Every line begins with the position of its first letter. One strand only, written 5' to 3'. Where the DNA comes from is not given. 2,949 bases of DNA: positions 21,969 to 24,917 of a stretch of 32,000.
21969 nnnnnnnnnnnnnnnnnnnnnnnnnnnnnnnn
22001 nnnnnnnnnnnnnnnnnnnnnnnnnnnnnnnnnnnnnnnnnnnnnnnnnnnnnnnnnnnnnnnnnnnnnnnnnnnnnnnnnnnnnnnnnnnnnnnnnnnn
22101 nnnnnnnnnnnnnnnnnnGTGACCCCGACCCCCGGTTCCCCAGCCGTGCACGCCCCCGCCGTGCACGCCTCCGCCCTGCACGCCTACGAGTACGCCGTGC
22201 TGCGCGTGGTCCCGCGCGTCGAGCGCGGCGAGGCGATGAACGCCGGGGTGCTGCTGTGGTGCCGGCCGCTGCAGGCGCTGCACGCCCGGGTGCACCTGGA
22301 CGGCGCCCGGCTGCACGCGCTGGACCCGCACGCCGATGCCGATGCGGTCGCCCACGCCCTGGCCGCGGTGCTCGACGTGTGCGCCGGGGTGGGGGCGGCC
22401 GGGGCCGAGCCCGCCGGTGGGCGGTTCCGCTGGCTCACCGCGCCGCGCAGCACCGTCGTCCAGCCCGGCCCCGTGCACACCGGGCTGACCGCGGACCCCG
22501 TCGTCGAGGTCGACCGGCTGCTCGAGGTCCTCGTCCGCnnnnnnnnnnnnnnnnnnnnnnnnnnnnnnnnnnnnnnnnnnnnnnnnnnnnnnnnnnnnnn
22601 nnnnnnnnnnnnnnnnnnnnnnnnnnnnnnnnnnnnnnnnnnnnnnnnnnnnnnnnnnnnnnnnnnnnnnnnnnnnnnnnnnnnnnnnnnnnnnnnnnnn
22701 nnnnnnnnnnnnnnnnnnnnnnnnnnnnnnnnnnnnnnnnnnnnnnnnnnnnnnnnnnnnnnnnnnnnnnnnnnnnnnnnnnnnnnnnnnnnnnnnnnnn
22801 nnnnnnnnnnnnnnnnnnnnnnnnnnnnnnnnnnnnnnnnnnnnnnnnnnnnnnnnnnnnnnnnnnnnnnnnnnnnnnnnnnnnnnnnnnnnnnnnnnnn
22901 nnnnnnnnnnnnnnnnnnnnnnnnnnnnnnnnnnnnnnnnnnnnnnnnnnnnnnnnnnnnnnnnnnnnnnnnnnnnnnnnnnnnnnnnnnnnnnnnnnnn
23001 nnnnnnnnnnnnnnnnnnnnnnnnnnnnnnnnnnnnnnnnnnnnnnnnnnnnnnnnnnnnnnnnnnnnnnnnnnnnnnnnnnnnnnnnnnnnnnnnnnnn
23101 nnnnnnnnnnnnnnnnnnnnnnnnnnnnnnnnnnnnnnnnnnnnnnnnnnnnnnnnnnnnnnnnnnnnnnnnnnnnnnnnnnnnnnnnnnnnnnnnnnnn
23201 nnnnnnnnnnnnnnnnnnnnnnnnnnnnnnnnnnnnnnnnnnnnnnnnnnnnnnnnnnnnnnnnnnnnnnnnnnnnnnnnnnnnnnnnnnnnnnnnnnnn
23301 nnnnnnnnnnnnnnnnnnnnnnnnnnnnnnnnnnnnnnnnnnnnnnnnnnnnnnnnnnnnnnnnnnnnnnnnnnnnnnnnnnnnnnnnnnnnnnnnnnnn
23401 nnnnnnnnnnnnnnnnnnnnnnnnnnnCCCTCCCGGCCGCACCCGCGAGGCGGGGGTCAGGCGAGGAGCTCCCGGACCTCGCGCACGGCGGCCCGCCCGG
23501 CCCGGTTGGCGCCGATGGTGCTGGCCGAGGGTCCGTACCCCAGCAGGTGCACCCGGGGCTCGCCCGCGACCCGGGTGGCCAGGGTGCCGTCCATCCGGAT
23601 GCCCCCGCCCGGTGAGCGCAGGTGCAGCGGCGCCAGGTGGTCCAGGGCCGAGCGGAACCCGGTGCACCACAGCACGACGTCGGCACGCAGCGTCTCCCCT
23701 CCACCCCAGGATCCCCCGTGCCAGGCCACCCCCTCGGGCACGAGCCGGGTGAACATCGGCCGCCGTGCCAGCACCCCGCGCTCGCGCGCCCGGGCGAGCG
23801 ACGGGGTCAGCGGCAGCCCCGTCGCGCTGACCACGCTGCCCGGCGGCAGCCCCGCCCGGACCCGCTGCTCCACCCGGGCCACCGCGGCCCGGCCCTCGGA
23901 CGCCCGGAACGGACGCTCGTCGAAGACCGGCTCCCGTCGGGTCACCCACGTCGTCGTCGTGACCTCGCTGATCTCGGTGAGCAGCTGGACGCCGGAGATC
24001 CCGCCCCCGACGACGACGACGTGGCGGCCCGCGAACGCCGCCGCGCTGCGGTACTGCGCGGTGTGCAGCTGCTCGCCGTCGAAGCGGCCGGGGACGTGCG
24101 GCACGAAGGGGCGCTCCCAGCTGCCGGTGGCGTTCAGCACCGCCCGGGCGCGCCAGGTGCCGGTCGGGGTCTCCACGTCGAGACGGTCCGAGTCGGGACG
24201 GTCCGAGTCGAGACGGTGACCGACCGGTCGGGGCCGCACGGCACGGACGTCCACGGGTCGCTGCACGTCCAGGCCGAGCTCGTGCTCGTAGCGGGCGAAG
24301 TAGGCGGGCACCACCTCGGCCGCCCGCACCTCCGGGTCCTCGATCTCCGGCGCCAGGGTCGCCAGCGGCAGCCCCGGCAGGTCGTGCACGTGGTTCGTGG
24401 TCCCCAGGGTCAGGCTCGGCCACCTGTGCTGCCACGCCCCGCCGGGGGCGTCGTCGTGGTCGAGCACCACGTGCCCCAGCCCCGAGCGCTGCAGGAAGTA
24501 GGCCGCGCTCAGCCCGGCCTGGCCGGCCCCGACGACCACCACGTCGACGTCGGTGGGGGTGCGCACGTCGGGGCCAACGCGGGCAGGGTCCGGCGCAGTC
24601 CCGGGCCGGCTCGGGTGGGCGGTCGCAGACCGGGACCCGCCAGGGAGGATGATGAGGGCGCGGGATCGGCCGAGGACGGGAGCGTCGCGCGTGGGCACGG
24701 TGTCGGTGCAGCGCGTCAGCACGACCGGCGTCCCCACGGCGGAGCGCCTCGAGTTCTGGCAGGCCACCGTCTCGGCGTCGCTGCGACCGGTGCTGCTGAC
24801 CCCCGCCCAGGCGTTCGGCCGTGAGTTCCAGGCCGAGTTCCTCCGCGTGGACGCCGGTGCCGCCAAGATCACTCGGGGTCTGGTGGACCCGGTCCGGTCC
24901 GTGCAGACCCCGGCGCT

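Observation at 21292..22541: Translationally coupled HipA/PI3-4K-like kinase + DUF3037 two-gene cassette of unknown function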

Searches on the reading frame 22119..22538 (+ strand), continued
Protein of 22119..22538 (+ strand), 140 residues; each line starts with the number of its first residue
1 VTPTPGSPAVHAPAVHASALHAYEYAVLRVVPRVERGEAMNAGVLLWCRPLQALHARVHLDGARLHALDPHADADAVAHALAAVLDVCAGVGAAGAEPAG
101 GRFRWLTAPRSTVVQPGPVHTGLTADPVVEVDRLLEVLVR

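Call 66: fold_search(model_id=the predicted structure, library=viral)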
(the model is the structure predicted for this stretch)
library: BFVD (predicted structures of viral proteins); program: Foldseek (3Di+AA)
matches with E <= 10: 394; with E <= 0.001: 1
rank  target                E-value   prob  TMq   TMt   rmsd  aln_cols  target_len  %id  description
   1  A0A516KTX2            3.5e-04  1.00  0.57  0.33   4.5       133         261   17  (no name in the UniProt tables at hand)
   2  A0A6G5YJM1            1.4e-03  1.00  0.52  0.41   5.3       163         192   11  (no name in the UniProt tables at hand)
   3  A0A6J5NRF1            1.3e-02  1.00  0.55  0.61   4.0       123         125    8  Uncharacterized protein [uncultured Caudovirales phage]
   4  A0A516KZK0            1.6e-02  1.00  0.53  0.29   4.4       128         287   12  (no name in the UniProt tables at hand)
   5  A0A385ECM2            1.0e-01  0.51  0.36  0.41   5.7       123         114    9  Uncharacterized protein [Caulobacter phage CcrPW]
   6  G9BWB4                2.4e-01  0.08  0.18  0.18  16.6       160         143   20  (no name in the UniProt tables at hand)
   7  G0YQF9                4.1e-01  0.14  0.23  0.26  14.5       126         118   13  Gp067 [Erwinia phage vB_EamP-S6]
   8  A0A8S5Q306            4.3e-01  0.05  0.17  0.17  16.1       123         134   10  Uncharacterized protein [Siphoviridae sp. ctLqe90]
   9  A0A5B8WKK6            4.6e-01  0.13  0.22  0.28  13.1        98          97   11  Uncharacterized protein [Arthrobacter phage Qui]
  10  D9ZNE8                5.9e-01  0.08  0.19  0.28   7.7        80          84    9  (no name in the UniProt tables at hand)
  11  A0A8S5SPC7            6.6e-01  0.12  0.23  0.32   5.5        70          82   17  Uncharacterized protein [Siphoviridae sp. ctqSm5]
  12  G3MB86                7.1e-01  0.63  0.48  0.53   4.1       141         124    9  Gp16 [Bacillus phage G]
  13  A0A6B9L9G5            7.1e-01  0.63  0.44  0.46   4.6       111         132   11  Uncharacterized protein [Mycobacterium phage Onyinye]
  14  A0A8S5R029            7.1e-01  0.04  0.15  0.18  11.5       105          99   10  Uncharacterized protein [Podoviridae sp. ctyhE26]
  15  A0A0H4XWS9            7.5e-01  0.15  0.20  0.03   4.3        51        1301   12  B22R family protein [Salmon gill poxvirus]
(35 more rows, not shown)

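Call 67: search_protein_families(library=pfam, proteins=[P0138, P0221, P0186, P0241, P0150, P0167, P0215, P0198, P0174], max_evalue=0.01)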
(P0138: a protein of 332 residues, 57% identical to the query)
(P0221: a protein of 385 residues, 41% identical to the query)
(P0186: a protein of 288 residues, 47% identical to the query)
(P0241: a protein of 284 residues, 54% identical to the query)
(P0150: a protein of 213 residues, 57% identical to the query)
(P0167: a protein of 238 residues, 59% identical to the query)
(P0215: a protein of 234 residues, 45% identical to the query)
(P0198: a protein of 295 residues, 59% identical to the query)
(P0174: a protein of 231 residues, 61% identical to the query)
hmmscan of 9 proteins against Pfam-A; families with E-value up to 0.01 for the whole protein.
P0138 (332 aa): 4 families
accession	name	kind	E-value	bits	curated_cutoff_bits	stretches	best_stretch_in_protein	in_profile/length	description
PF11236.13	DUF3037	-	1.1e-28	100.3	22.6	1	8-113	1-115/118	Protein of unknown function (DUF3037)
PF00293.34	NUDIX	-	1.5e-18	67.5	21.1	1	199-304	10-119/134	NUDIX domain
PF12535.13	Nudix_N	-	5.5e-09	36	27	1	128-171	2-45/56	Hydrolase of X-linked nucleoside diphosphate N terminal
PF22327.2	Nudt16-like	-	0.0006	20.2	27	1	206-251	24-70/161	U8 snoRNA-decapping enzyme-like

P0221 (385 aa): 2 families
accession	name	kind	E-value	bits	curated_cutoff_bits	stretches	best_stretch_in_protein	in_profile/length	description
PF11236.13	DUF3037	-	7.3e-29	100.8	22.6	1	6-123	1-118/118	Protein of unknown function (DUF3037)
PF02661.23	Fic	-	1.8e-16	61.2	24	1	228-324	5-93/93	Fic/DOC family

P0186 (288 aa): 1 family
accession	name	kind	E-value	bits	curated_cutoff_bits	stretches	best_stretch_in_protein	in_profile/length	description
PF11236.13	DUF3037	-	1.7e-37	128.7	22.6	1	11-128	1-118/118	Protein of unknown function (DUF3037)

P0241 (284 aa): 2 families
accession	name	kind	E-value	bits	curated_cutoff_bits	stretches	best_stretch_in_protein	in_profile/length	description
PF11236.13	DUF3037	-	4.3e-22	79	22.6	1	8-118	3-116/118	Protein of unknown function (DUF3037)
PF02771.21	Acyl-CoA_dh_N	-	0.0014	19.4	22.9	1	181-263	3-87/113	Acyl-CoA dehydrogenase, N-terminal domain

P0150 (213 aa): 1 family
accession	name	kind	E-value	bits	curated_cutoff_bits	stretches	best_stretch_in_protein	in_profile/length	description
PF11236.13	DUF3037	-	2e-36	125.2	22.6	1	61-212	1-118/118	Protein of unknown function (DUF3037)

P0167 (238 aa): 1 family
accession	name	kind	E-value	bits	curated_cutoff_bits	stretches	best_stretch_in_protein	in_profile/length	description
PF11236.13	DUF3037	-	1.7e-21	77.1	22.6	1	82-170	1-90/118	Protein of unknown function (DUF3037)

P0215 (234 aa): 1 family
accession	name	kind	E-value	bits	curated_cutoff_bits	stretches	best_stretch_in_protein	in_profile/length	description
PF11236.13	DUF3037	-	2.3e-31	108.9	22.6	1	116-233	1-118/118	Protein of unknown function (DUF3037)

P0198 (295 aa): 2 families
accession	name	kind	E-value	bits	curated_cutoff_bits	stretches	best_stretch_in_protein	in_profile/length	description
PF11236.13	DUF3037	-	4.7e-21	75.6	22.6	1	212-280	1-69/118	Protein of unknown function (DUF3037)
PF20613.4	HipA_2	-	6e-05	22.9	27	1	38-144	103-211/240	HipA-like kinase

P0174 (231 aa): 2 families
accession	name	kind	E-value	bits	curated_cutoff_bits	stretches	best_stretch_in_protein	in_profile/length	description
PF11236.13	DUF3037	-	4.1e-26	92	22.6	1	140-229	25-118/118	Protein of unknown function (DUF3037)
PF20613.4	HipA_2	-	0.00045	20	27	1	5-69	9-71/240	HipA-like kinase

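Call 69: find_homologous_proteins(query=P0221, max_evalue=0.001)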
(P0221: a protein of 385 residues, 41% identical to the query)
Query P0221 (385 aa): 431 proteins with E <= 0.001 among 8000 candidates; the best 120 are listed.
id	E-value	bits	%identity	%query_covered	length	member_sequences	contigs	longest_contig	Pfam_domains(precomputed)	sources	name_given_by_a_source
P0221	3.8e-246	834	100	100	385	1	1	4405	PF11236.14,PF02661.24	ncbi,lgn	-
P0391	1.9e-27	115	41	47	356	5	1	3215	PF07756.18,PF13784.12,PF02661.24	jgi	jgi:Fic family protein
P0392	4.0e-27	114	37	56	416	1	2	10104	PF02661.24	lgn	-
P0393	7.4e-26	110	43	36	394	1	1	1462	PF07756.18,PF13784.12,PF02661.24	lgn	-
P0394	6.5e-25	107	35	47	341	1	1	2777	PF13784.12,PF02661.24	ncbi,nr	ncbi:MAG: Fic family protein, partial [Chloroflexi bacterium]|nr:Fic family protein [Chloroflexota b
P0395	7.8e-25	106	48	34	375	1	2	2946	PF02661.24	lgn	-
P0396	7.5e-24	103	38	44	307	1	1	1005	PF11972.15,PF02661.24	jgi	jgi:Fic family protein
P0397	8.0e-24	103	44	33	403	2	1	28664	PF02661.24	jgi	jgi:Fic family protein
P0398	8.1e-24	103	33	57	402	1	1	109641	PF13784.12,PF02661.24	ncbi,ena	-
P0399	9.6e-24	103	37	48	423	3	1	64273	PF13784.12,PF02661.24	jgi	jgi:Fic family protein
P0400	1.2e-23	102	38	49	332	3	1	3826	PF02661.24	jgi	jgi:Fic family protein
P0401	6.1e-23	100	46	30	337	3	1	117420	PF13784.12,PF02661.24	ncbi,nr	ncbi:Fic family protein [Curtobacterium sp. MCBD17_030]|nr:Fic family protein [Curtobacterium sp. MC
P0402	7.4e-23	100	35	51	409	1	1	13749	PF13784.12,PF02661.24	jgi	jgi:Fic family protein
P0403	2.1e-22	98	39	40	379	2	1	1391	PF07756.18,PF02661.24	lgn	-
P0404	2.7e-22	98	36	54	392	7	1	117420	PF13784.12,PF02661.24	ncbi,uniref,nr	ncbi:Fic family protein [Curtobacterium sp. MCBD17_030]|uniref:Fic family protein n=1 Tax=Curtobacte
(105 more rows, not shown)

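Call 78: find_related_loci(query=A1, collection=viral_contigs, flank=5000)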
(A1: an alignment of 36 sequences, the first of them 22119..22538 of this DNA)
Query A1 (140 aa) in viral_contigs; peptide patterns used: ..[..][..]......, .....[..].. (x = any residue, [..] = any of these).
4 stretches matched a pattern, but none encodes a relative of the query by tblastn (E <= 1e-3).

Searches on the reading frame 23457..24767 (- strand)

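Call 22: search_protein_families(library=pfam, proteins=[window:23457-24767:-], max_evalue=0.001)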
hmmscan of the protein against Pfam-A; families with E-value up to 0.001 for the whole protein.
window:23457-24767:- (436 aa): 13 families
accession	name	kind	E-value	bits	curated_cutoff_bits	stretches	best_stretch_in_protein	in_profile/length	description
PF13738.12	Pyr_redox_3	-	4.1e-18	66.1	30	1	77-283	1-201/305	Pyridine nucleotide-disulphide oxidoreductase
PF07992.20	Pyr_redox_2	-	7.2e-18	65.5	26.1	1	75-285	2-179/291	Pyridine nucleotide-disulphide oxidoreductase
PF01946.23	Thi4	-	9.7e-10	38.5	26.2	1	72-112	16-58/235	Thi4 family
PF13450.12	NAD_binding_8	-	1.8e-08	35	21.9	1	78-130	1-47/68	NAD(P)-binding Rossmann-like domain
PF01266.30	DAO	-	2.9e-07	30.8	27.9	1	75-115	1-42/353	FAD dependent oxidoreductase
PF00743.25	FMO-like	-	3.2e-07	29.6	22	1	209-276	141-212/532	Flavin-binding monooxygenase-like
PF00890.30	FAD_binding_2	-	1.4e-06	28.2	20.4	1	75-109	1-35/414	FAD binding domain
PF13434.12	Lys_Orn_oxgnase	-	1.4e-06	28.1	21.3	1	196-281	132-225/339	L-lysine 6-monooxygenase/L-ornithine 5-monooxygenase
PF01494.25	FAD_binding_3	-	2e-06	27.7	22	1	73-105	1-33/349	FAD binding domain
PF21799.2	MurD-like_N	-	2.1e-05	25.1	27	1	76-111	3-38/88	Mur ligase MurD-like, N-terminal domain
PF00070.33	Pyr_redox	-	0.00014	22.7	22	0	76-106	2-32/82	Pyridine nucleotide-disulphide oxidoreductase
PF12831.13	FAD_oxidored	-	0.00036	20.4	27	1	75-122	1-48/416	FAD dependent oxidoreductase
PF01134.28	GIDA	-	0.00086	18.9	22.1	0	75-100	1-26/391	Glucose inhibited division protein A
